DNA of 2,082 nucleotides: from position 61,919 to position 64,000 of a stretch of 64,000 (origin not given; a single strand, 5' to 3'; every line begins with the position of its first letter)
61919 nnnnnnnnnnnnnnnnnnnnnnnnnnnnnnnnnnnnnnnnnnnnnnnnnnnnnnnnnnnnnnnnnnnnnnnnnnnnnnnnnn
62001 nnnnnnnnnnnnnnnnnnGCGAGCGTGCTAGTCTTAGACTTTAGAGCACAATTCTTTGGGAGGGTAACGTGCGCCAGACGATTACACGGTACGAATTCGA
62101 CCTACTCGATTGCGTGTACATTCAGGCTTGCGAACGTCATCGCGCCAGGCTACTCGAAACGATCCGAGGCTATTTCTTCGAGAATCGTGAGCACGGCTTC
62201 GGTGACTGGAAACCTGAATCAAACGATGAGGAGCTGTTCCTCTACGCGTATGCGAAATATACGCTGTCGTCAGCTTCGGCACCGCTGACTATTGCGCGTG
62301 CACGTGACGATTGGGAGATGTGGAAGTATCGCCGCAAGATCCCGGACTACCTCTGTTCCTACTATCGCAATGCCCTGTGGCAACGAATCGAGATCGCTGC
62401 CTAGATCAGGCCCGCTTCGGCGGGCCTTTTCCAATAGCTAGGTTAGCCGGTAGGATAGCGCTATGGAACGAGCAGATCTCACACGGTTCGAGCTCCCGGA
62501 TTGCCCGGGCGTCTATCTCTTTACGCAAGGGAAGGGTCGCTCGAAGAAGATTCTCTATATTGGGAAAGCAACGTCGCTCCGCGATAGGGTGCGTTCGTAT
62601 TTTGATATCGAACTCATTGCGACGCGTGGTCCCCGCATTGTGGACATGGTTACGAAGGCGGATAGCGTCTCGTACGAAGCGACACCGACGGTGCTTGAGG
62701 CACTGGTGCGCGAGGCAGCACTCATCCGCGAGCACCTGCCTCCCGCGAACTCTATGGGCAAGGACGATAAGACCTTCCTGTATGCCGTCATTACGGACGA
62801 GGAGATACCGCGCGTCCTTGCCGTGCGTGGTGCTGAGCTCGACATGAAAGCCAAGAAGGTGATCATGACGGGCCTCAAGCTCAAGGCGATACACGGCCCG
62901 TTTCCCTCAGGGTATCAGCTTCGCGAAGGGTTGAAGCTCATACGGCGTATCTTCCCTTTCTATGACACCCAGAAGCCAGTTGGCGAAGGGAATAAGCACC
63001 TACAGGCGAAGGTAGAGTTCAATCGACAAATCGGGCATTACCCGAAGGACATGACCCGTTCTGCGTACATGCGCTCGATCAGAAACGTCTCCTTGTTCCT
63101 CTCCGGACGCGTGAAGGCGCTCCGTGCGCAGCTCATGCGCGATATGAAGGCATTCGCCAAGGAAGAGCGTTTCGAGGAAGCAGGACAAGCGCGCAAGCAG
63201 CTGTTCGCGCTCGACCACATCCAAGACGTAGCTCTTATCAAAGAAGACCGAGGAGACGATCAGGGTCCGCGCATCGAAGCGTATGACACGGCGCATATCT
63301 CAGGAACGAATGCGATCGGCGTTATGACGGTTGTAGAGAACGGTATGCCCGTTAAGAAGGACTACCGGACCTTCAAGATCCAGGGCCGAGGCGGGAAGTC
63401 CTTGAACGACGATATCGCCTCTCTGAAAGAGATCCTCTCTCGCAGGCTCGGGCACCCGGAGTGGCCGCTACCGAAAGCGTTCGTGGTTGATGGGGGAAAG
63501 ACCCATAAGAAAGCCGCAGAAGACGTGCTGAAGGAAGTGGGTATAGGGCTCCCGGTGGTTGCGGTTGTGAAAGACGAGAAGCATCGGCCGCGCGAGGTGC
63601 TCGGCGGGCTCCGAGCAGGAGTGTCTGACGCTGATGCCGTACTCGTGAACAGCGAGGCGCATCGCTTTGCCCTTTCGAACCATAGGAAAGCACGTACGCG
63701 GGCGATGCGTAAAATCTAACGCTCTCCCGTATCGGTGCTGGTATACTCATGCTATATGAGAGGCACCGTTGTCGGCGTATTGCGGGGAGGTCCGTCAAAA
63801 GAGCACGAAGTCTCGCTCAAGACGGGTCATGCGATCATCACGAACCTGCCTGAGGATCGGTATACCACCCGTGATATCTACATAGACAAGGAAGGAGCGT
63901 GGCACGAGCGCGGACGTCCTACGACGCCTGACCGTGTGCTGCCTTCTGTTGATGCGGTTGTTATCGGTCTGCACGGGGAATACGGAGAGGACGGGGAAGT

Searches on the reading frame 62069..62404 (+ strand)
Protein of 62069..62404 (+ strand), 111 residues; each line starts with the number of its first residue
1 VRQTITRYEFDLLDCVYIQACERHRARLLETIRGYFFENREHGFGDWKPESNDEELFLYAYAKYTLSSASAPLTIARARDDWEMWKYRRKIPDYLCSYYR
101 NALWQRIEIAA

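Call 3: search_protein_families(library=pfam, proteins=[window:62069-62404:+])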
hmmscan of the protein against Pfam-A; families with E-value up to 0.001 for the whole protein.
window:62069-62404:+ (111 aa): 0 families

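Call 48: find_homologous_proteins(query=window:62069-62404:+, max_evalue=0.01)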
Query window:62069-62404:+ (111 aa): 3 proteins with E <= 0.01 among 4 candidates.
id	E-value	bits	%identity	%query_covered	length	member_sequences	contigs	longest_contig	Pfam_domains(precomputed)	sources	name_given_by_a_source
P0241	2.7e-71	255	100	100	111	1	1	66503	-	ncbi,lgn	ncbi:MAG: hypothetical protein V4682_01865 [Patescibacteria group bacterium]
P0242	9.6e-50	185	75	100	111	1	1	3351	-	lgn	-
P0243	1.8e-46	175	68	100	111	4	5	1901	-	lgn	-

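Call 59: search_protein_families(library=ncbifam, proteins=[window:62069-62404:+], max_evalue=0.001)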
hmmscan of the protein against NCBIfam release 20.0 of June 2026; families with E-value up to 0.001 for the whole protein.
window:62069-62404:+ (111 aa): 0 families

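Call 67: find_encoding_contigs(protein=P0241, flank=3000, max_places=2)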
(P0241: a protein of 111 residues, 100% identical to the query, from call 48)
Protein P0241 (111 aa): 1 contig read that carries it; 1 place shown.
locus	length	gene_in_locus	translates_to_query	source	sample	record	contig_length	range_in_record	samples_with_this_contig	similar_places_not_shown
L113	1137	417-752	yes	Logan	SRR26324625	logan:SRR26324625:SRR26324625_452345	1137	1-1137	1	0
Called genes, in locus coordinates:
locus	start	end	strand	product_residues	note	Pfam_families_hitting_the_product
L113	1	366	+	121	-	?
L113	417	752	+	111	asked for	-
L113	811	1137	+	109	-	?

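Call 68: find_encoding_contigs(protein=P0242, flank=3000, max_places=2)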
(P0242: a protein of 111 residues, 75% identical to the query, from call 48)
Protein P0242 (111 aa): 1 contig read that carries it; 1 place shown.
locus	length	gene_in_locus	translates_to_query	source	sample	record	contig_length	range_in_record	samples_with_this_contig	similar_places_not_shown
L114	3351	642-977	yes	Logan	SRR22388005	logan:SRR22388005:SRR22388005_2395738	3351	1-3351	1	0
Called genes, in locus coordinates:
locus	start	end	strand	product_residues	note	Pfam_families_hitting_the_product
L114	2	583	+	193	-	?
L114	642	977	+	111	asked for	-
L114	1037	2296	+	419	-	PF02151:UVR (faint), PF08459:UvrC_RNaseH_dom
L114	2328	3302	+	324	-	PF01820:Dala_Dala_lig_N, PF02655:ATP-grasp_3 (weak), PF07478:Dala_Dala_lig_C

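Call 75: predict_structure(alignment_id=A3)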
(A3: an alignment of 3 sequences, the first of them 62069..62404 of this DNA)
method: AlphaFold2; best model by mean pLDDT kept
length: 111 residues; sequences in the alignment: 3
mean_pLDDT: 64.0   pTM: 0.53
mean pLDDT of the five models: 64.0, 53.5, 43.3, 41.4, 39.6
residues with pLDDT >= 90: 0; 70-90: 47; 50-70: 44; < 50: 20
segments of 3 or more residues with pLDDT < 50: 1-13, 106-111
pLDDT, mean of each block of 10 residues (from residue 1): 39 59 72 71 69 77 63 65 76 67 49 41
secondary structure, 60 per line:
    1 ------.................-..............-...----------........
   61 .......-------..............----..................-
elements in order: H7-23 H25-38 H53-67 H75-88 H93-110

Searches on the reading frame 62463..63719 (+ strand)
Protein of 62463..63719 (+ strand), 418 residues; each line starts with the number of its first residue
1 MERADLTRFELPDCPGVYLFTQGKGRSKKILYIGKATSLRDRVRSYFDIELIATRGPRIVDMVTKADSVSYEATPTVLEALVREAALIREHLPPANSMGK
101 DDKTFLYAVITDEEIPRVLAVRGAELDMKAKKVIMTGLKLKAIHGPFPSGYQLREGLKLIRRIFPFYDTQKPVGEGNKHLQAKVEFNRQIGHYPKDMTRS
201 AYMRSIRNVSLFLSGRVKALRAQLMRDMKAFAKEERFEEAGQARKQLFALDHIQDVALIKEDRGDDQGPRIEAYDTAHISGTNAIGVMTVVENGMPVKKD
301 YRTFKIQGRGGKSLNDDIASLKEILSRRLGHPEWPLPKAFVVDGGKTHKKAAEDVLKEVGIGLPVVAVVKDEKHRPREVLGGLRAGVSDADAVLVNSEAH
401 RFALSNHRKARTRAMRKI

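Call 3: search_protein_families(library=pfam, proteins=[window:62463-63719:+])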
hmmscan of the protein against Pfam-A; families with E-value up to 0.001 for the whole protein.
window:62463-63719:+ (418 aa): 3 families
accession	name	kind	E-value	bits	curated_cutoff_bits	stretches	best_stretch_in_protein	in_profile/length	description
PF08459.17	UvrC_RNaseH_dom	-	3.4e-29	102.2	22.3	1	269-388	11-123/159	UvrC RNAse H endonuclease domain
PF02151.25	UVR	-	0.00073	19.6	21.5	0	222-251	5-34/36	UvrB/uvrC motif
PF01541.30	GIY-YIG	-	0.00094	19.9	22.6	0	15-93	2-74/78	GIY-YIG catalytic domain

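Call 59: search_protein_families(library=ncbifam, proteins=[window:62463-63719:+], max_evalue=0.001)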
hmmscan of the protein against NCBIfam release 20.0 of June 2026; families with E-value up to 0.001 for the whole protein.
window:62463-63719:+ (418 aa): 14 families
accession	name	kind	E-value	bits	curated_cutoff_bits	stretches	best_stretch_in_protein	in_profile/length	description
TIGR00194.1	uvrC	equivalog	1.8e-63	215.1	285.45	2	10-259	7-234/574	excinuclease ABC subunit UvrC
NF001824.0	PRK00558.1-5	equivalog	2e-52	178.5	451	3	10-254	13-244/652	excinuclease ABC subunit UvrC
NF011262.0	PRK14668.1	equivalog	7.8e-45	153.3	544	2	10-253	12-233/577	excinuclease ABC subunit C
NF011263.0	PRK14669.1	equivalog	9.3e-43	146.7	1108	2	10-266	9-250/624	excinuclease ABC subunit C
NF011260.0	PRK14666.1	equivalog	1.3e-42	146.4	649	2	1-252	1-234/698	excinuclease ABC subunit C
NF011261.0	PRK14667.1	equivalog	1.1e-38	133.2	818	2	268-415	361-511/567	excinuclease ABC subunit C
NF011266.0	PRK14672.1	equivalog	2.5e-35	122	1504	2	11-261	18-247/691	excinuclease ABC subunit C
NF005906.0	PRK07883.1-4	equivalog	1.4e-31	109.5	495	1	10-254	211-437/563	DEDD exonuclease domain-containing protein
NF005907.0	PRK07883.1-5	equivalog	2.4e-30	105.5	454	1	10-250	226-451/584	DEDD exonuclease domain-containing protein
NF011264.0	PRK14670.1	equivalog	5.6e-29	100.9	1021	2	11-257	15-238/602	excinuclease ABC subunit C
NF005905.0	PRK07883.1-3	equivalog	2.5e-25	89.1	508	1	10-250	222-443/581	DEDD exonuclease domain-containing protein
NF005903.0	PRK07883.1-1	equivalog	4.1e-22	78.4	1038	1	10-247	244-461/642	DEDD exonuclease domain-containing protein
NF005904.0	PRK07883.1-2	equivalog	4.7e-18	64.8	969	1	10-130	228-342/584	DEDD exonuclease domain-containing protein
NF007833.0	PRK10545.1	equivalog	5.8e-07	29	367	1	10-114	30-125/289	excinuclease Cho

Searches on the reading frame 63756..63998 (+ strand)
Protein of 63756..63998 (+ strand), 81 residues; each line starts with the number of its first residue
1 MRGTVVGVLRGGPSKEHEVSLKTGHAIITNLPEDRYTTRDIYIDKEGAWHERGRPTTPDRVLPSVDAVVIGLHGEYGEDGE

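Call 83: search_protein_families(library=pfam, proteins=[window:63756-63998:+], max_evalue=0.01)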
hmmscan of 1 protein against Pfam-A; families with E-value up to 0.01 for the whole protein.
window:63756-63998:+ (81 aa): 1 family
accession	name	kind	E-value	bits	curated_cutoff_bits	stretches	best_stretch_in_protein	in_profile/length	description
PF01820.27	Dala_Dala_lig_N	-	3.8e-17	63.3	34.6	2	6-52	2-48/121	D-ala D-ala ligase N-terminus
